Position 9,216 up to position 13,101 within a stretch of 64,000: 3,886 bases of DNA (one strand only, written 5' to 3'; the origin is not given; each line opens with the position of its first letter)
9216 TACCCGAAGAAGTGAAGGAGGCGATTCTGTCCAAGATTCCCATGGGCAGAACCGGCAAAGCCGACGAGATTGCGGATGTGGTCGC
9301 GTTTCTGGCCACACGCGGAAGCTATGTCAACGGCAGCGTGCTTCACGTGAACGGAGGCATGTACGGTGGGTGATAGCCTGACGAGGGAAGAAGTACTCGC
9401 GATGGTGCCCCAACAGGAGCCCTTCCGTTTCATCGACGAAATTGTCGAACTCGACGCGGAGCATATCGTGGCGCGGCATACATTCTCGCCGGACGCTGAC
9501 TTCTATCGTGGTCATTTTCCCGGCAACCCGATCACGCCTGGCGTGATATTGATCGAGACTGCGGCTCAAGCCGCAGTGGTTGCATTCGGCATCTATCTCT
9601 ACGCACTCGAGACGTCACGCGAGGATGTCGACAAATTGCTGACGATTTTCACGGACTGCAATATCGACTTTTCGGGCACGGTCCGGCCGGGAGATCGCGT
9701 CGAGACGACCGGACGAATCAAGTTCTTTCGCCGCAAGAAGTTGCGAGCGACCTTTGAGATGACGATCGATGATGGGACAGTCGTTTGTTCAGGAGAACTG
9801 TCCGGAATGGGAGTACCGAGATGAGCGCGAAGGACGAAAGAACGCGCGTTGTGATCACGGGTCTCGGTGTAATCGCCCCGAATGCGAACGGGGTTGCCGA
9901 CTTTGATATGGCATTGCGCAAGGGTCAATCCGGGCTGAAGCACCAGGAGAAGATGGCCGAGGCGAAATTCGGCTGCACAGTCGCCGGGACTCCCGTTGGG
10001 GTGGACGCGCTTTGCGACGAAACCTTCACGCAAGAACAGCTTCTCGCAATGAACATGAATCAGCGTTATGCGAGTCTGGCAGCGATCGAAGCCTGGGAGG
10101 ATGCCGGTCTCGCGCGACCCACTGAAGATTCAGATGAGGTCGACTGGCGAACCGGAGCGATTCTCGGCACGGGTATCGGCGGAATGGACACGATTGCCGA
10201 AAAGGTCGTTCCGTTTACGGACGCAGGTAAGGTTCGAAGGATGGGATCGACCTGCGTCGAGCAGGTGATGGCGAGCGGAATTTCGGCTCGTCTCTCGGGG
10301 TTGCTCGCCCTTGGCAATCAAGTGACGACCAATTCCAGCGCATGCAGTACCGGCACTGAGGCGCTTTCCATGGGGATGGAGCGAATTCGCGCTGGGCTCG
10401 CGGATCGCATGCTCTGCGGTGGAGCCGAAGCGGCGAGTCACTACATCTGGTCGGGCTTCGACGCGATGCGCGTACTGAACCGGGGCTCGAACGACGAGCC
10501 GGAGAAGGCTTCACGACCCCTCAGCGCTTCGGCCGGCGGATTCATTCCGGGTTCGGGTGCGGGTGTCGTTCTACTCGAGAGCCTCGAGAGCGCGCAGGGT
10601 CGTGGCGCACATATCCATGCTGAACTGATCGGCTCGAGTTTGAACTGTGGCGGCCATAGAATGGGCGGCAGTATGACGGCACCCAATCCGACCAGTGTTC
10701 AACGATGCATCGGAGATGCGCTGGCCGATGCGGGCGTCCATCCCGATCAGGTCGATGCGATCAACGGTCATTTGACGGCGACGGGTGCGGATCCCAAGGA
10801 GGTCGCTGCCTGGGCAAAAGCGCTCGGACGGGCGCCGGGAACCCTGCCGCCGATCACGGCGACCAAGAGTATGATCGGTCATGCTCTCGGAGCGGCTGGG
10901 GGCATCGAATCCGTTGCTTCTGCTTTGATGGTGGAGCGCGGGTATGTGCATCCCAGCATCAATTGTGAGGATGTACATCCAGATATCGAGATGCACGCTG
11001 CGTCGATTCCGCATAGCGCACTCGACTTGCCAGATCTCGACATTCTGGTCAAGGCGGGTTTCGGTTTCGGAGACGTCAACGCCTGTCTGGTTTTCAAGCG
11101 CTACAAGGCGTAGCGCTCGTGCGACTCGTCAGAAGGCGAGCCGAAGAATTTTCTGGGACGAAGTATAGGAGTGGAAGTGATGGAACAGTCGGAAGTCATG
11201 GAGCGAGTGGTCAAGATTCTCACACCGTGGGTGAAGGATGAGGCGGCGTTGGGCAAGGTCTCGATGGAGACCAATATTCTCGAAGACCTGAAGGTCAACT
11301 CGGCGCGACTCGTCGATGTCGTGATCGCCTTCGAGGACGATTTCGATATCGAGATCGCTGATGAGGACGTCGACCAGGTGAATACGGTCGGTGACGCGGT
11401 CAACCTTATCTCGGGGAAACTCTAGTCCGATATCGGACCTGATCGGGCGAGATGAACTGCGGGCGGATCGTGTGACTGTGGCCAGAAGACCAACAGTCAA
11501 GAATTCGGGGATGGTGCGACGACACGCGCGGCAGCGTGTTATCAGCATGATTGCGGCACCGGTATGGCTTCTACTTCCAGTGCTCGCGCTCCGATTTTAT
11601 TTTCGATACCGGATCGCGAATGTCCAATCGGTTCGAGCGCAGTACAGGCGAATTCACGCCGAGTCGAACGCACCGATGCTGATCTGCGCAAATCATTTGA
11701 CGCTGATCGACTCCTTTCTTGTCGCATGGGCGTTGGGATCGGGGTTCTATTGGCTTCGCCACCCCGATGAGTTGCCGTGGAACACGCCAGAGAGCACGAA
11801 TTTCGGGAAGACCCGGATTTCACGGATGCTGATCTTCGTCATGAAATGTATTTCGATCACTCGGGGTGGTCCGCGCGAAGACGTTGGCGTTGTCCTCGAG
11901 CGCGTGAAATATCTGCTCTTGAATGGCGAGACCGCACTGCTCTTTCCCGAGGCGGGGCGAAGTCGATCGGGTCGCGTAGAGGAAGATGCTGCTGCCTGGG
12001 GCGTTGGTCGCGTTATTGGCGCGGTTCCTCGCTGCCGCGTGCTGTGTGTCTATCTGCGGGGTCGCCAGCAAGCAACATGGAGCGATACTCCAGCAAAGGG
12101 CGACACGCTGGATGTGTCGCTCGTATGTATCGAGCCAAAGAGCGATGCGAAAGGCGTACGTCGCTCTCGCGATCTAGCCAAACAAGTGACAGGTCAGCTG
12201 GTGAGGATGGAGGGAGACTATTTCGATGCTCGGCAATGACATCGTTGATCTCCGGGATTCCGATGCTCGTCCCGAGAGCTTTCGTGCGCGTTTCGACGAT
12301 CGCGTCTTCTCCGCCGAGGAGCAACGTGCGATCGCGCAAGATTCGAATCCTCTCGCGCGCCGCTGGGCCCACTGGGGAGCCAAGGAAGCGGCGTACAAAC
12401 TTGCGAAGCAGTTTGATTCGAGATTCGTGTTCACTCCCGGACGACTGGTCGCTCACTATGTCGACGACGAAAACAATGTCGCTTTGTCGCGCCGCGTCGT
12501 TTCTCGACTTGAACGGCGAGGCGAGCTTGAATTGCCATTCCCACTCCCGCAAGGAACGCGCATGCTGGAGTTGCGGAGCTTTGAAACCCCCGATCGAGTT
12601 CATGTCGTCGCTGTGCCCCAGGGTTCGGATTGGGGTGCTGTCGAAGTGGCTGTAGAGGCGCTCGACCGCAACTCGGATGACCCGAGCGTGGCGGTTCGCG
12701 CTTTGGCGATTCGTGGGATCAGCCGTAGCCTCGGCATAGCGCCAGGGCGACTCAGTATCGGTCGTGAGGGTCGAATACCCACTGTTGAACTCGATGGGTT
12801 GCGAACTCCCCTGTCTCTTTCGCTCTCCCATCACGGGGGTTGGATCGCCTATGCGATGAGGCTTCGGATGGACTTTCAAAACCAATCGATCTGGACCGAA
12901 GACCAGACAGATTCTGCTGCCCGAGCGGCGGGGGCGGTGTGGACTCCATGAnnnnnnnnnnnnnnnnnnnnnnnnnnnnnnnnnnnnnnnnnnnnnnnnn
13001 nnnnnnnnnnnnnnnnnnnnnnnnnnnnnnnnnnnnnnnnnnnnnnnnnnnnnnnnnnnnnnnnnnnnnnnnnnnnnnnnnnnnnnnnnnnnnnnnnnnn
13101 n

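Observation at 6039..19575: Self-contained 11-gene lipid cluster from carboxylase to final acyl transfer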

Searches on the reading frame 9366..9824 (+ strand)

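Call 3: search_protein_families(library=pfam, proteins=[window:9366-9824:+])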
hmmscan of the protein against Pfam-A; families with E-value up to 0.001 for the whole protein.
window:9366-9824:+ (152 aa): 2 families
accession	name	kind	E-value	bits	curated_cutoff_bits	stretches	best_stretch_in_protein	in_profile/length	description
PF07977.19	FabA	-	4e-16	59.3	23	1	15-138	2-133/138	FabA-like domain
PF22818.2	ApeI-like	-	0.00092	19.9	28.5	0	34-70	16-52/119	ApeI dehydratase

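Call 5: search_protein_families(library=ncbifam, proteins=[window:9366-9824:+], max_evalue=0.00001)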
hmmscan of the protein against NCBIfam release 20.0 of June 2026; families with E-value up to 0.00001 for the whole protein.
window:9366-9824:+ (152 aa): 5 families
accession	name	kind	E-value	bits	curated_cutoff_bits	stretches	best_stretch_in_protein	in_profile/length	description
NF000582.1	PRK00006.1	equivalog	1.6e-21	76.6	113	1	8-146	3-134/137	3-hydroxyacyl-ACP dehydratase FabZ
NF009667.0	PRK13188.1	equivalog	3.5e-21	75.4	465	1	7-146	323-456/464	bifunctional UDP-3-O-[3-hydroxymyristoyl] N-acetylglucosamine deacetylase/3-hydroxyacyl-ACP dehydratase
TIGR01750.1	fabZ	equivalog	1.4e-20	73.6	155.15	1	8-146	4-138/141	3-hydroxyacyl-ACP dehydratase FabZ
NF058663.1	cispen_cyc_AmcE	equivalog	3.5e-11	43.4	140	1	10-139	9-133/153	cispentacin biosynthesis cyclizing decarboxylase AmcE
NF003509.0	PRK05174.1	equivalog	2.6e-06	27.4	124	1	30-144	51-153/172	bifunctional 3-hydroxydecanoyl-ACP dehydratase/trans-2-decenoyl-ACP isomerase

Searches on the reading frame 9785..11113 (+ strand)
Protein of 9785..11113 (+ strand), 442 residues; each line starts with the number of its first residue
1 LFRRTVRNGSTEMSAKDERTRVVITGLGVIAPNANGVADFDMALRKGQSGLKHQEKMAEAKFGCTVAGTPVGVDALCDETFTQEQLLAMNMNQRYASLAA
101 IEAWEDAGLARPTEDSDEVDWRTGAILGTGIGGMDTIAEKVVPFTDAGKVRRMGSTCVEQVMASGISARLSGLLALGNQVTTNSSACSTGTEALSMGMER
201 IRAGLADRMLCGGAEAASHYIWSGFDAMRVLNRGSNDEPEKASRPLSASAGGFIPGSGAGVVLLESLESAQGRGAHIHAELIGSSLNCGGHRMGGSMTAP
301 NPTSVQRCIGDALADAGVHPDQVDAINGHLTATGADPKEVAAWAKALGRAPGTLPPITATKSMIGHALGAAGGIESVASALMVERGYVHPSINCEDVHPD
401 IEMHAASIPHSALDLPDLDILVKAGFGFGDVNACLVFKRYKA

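Call 3: search_protein_families(library=pfam, proteins=[window:9785-11113:+])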
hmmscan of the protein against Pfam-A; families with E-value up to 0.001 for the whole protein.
window:9785-11113:+ (442 aa): 3 families
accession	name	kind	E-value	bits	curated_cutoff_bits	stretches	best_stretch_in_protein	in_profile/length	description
PF00109.32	ketoacyl-synt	-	3.1e-35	122.4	20.8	1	20-270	2-252/252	Beta-ketoacyl synthase, N-terminal domain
PF02801.28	Ketoacyl-synt_C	-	1.5e-25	89.9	20.8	1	278-395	1-119/119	Beta-ketoacyl synthase, C-terminal domain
PF00108.29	Thiolase_N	-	0.00028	20.8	26.4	0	181-219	79-117/260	Thiolase, N-terminal domain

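Call 5: search_protein_families(library=ncbifam, proteins=[window:9785-11113:+], max_evalue=0.00001)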
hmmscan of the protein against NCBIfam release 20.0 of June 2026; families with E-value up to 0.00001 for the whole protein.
window:9785-11113:+ (442 aa): 19 families
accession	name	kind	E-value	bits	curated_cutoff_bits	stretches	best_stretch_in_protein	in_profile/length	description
NF005589.0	PRK07314.1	subfamily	1.3e-88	297.6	387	1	19-440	3-412/413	beta-ketoacyl-ACP synthase II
TIGR03150.1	fabF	equivalog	1.6e-88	297.2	493.75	1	21-438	2-407/407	beta-ketoacyl-ACP synthase II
NF004970.0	PRK06333.1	subfamily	9.6e-80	268.5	525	1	19-441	3-423/424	beta-ketoacyl-ACP synthase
NF005935.0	PRK07967.1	equivalog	1.2e-72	245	630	1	21-441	3-405/406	beta-ketoacyl-ACP synthase I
NF006434.0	PRK08722.1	equivalog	1e-60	205.8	759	1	19-439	3-413/414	beta-ketoacyl-ACP synthase II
NF006587.0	PRK09116.1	equivalog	2.4e-59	201.2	470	1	20-440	2-407/408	beta-ketoacyl-ACP synthase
NF006274.0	PRK08439.1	equivalog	2.3e-57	194.7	621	1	20-439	2-405/406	beta-ketoacyl-ACP synthase II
NF005076.0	PRK06501.1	equivalog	3.6e-55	187.5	629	1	14-441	5-424/425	beta-ketoacyl-ACP synthase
NF005916.1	PRK07910.1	equivalog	1.9e-50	172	560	1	12-440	4-418/418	KasA/KasB family beta-ketoacyl-ACP synthase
NF005490.0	PRK07103.1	equivalog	1.5e-47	162.6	445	1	19-440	3-413/414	polyketide beta-ketoacyl:acyl carrier protein synthase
NF006618.0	PRK09185.1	subfamily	1.5e-34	119.7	407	1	20-439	3-392/394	beta-ketoacyl-ACP synthase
NF058662.1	cispenta_AmcF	equivalog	5.1e-33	114.6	325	1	177-438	119-368/369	cispentacin biosynthesis acyltransferase subunit AmcF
NF004618.0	PRK05952.1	equivalog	7.6e-32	110.7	455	1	21-439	3-382/384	beta-ketoacyl-ACP synthase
NF045894.1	PKS_plus_SDR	equivalog_domain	6.3e-26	90.3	1740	1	87-405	85-387/1515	type I polyketide synthase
NF040607.1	mycolic_Pks13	equivalog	2.9e-24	84.6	2100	1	184-441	268-527/1680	polyketide synthase Pks13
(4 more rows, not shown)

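Call 49: search_solved_structures(query=window:9821-11113:+, max_evalue=1e-40)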
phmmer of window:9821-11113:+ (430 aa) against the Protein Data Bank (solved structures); distinct sequences matched with E-value up to 1e-40: 62 (the best 60 are shown).
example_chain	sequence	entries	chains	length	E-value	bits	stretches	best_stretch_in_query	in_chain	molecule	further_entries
1j3n_A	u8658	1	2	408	1.6e-61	211.7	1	9-427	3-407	3-oxoacyl-(acyl-carrier protein) synthase II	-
1e5m_A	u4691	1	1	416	8.4e-59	202.7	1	5-429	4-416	BETA KETOACYL ACYL CARRIER PROTEIN SYNTHASE II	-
3kzu_A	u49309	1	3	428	1.8e-58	201.6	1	8-430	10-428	3-oxoacyl-(Acyl-carrier-protein) synthase ii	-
4jrh_A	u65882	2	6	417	4.5e-57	197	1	7-427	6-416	3-oxoacyl-[acyl-carrier-protein] synthase 2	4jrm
4qav_A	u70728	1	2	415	9.9e-57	195.9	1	7-429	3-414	3-oxoacyl-[acyl-carrier-protein] synthase 2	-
4jga_A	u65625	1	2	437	1.2e-56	195.7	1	6-426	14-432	3-oxoacyl-[acyl-carrier-protein] synthase 2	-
2gqd_A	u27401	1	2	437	2.3e-56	194.7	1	6-430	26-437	3-oxoacyl-[acyl-carrier-protein] synthase 2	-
2gfw_A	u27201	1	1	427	5.1e-56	193.6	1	6-427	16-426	3-oxoacyl-[acyl-carrier-protein] synthase 2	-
6okg_A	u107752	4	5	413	5.7e-56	193.4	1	7-427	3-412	3-oxoacyl-[acyl-carrier-protein] synthase 2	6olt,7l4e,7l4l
1b3n_A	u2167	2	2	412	6.6e-56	193.2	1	7-427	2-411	PROTEIN (KETOACYL ACYL CARRIER PROTEIN SYNTHASE 2) | BETA-KETOACYL ACP SYNTHASE II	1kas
3u0f_A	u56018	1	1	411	1.5e-55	192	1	8-429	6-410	Beta-ketoacyl synthase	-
3lrf_A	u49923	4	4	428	1.9e-55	191.7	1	8-429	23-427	Beta-ketoacyl synthase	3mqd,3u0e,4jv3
3e60_A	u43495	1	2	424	2.8e-55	191.1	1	8-428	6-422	3-oxoacyl-[acyl-carrier-protein ] synthase II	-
2gfy_A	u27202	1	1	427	4.7e-55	190.4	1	6-427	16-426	3-oxoacyl-[acyl-carrier-protein] synthase 2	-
9lpl_A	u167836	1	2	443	5.2e-55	190.2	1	7-429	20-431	3-oxoacyl-[acyl-carrier-protein] synthase 2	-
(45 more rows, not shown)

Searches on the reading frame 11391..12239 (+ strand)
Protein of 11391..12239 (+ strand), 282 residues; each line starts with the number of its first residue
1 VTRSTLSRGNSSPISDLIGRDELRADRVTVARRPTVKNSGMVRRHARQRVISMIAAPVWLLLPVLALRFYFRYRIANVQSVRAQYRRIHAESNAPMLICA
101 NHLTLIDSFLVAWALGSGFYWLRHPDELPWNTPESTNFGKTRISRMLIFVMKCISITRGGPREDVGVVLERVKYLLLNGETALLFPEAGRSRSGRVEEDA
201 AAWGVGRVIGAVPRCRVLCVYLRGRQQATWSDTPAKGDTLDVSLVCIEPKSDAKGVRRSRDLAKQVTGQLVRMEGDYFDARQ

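Call 3: search_protein_families(library=pfam, proteins=[window:11391-12239:+])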
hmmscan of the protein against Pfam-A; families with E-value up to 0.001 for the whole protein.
window:11391-12239:+ (282 aa): 1 family
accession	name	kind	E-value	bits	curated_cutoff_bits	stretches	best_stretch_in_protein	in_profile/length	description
PF01553.26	Acyltransferase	-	2.4e-08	34.3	23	1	91-208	11-118/132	Acyltransferase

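Call 5: search_protein_families(library=ncbifam, proteins=[window:11391-12239:+], max_evalue=0.00001)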
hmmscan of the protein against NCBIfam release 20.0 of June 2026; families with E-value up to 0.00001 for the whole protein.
window:11391-12239:+ (282 aa): 1 family
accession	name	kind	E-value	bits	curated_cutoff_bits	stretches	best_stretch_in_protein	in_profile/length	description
NF006386.0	PRK08633.1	equivalog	2.8e-06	25.4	1221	1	53-226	407-555/1147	acyl-[ACP]--phospholipid O-acyltransferase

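Call 72: predict_structure(alignment_id=A1)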
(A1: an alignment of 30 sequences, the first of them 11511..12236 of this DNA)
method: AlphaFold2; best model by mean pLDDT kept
length: 242 residues; sequences in the alignment: 30
mean_pLDDT: 82.6   pTM: 0.84
mean pLDDT of the five models: 82.6, 82.4, 81.0, 80.4, 79.3
residues with pLDDT >= 90: 102; 70-90: 92; 50-70: 48; < 50: 0
segments of 3 or more residues with pLDDT < 50: none
pLDDT, mean of each block of 10 residues (from residue 1): 75 72 84 93 96 93 78 90 88 67 69 69 75 91 74 60 81 95 83 82 95 91 92 91 80
secondary structure, 60 per line:
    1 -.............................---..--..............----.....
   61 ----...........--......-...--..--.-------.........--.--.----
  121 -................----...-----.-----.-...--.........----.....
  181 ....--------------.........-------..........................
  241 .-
elements in order: H2-30 H38-51 E56-60 H65-75 H78-83 H102-110 H122-137 E142-144 H163-171 E176-184 E199-207 H215-241

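Call 76: fold_search(model_id=the predicted structure, library=pdb)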
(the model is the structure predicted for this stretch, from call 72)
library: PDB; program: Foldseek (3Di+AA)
matches with E <= 10: 724; with E <= 0.001: 1
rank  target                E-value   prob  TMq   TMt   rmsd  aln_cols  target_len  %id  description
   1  8e4y                  1.2e-05  1.00  0.52  0.22   6.1       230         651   19  Cryo-EM structure of human glycerol-3-phosphate acyltransferase 1 (GPAT1) in complex with 2-oxohexadecyl-CoA (released 2022-12-21)
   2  7zkq_T                9.4e-03  0.99  0.51  0.38   7.1       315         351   12  Early Pp module assembly intermediate of complex I (released 2022-11-23)
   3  6olj_A                3.6e-02  0.54  0.32  0.23   9.7       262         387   10  CryoEM structure of PilB from Geobacter metallireducens: C2ccocco conformation (released 2019-11-20)
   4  7v3x_J                3.8e-02  0.11  0.16  0.11  13.2       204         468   14  Crystal Structure of Cyanobacterial Circadian Clock Protein KaiC (released 2022-04-27)
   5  4tlb_A                4.2e-02  0.13  0.17  0.18  12.7       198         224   13  Crystal structure of N-terminal C1 domain of KaiC (released 2015-07-01)
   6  7v3x_D                4.2e-02  0.12  0.18  0.11  12.8       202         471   13  Crystal Structure of Cyanobacterial Circadian Clock Protein KaiC (released 2022-04-27)
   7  4tl6_C                4.5e-02  0.16  0.20  0.22  13.0       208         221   13  Crystal structure of N-terminal domain of KaiC (released 2015-07-01)
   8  4tl8_A                4.8e-02  0.12  0.16  0.17  12.7       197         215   13  Crystal structure of N-terminal C1 domain of KaiC (released 2015-07-01)
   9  6ojy_E                5.0e-02  0.41  0.30  0.23   9.1       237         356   12  Methylated PilT4 from Geobacter metallireducens bound to sulfate: C3ocococ conformation (released 2019-11-20)
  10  4tl8_C                5.0e-02  0.10  0.17  0.18  12.3       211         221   12  Crystal structure of N-terminal C1 domain of KaiC (released 2015-07-01)
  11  4tla_A                5.3e-02  0.15  0.20  0.22  12.8       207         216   14  Crystal structure of N-terminal C1 domain of KaiC (released 2015-07-01)
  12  4tlb_E                5.3e-02  0.10  0.16  0.16  13.2       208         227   13  Crystal structure of N-terminal C1 domain of KaiC (released 2015-07-01)
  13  4tl9_C                6.0e-02  0.15  0.20  0.21  12.8       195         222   14  Crystal structure of N-terminal C1 domain of KaiC (released 2015-07-01)
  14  7v3x_E                6.0e-02  0.11  0.17  0.11  12.9       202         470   13  Crystal Structure of Cyanobacterial Circadian Clock Protein KaiC (released 2022-04-27)
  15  4tld_D                6.7e-02  0.13  0.20  0.21  13.2       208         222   14  Crystal structure of N-terminal C1 domain of KaiC (released 2015-07-01)
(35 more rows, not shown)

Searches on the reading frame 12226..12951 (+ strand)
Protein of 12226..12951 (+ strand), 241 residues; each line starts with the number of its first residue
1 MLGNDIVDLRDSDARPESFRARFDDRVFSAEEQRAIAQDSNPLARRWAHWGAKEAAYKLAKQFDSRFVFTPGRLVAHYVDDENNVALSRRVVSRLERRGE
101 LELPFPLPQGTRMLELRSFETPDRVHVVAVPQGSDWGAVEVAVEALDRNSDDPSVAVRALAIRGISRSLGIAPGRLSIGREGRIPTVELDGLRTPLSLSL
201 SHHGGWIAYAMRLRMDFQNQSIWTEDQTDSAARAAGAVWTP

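Call 3: search_protein_families(library=pfam, proteins=[window:12226-12951:+])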
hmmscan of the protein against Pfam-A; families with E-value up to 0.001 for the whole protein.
window:12226-12951:+ (241 aa): 1 family
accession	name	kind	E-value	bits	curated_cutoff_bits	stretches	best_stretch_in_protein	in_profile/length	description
PF01648.25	ACPS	-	2.3e-09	37.7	25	1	2-59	2-60/111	4'-phosphopantetheinyl transferase superfamily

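Call 5: search_protein_families(library=ncbifam, proteins=[window:12226-12951:+], max_evalue=0.00001)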
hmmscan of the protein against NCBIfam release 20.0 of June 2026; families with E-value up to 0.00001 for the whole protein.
window:12226-12951:+ (241 aa): 0 families
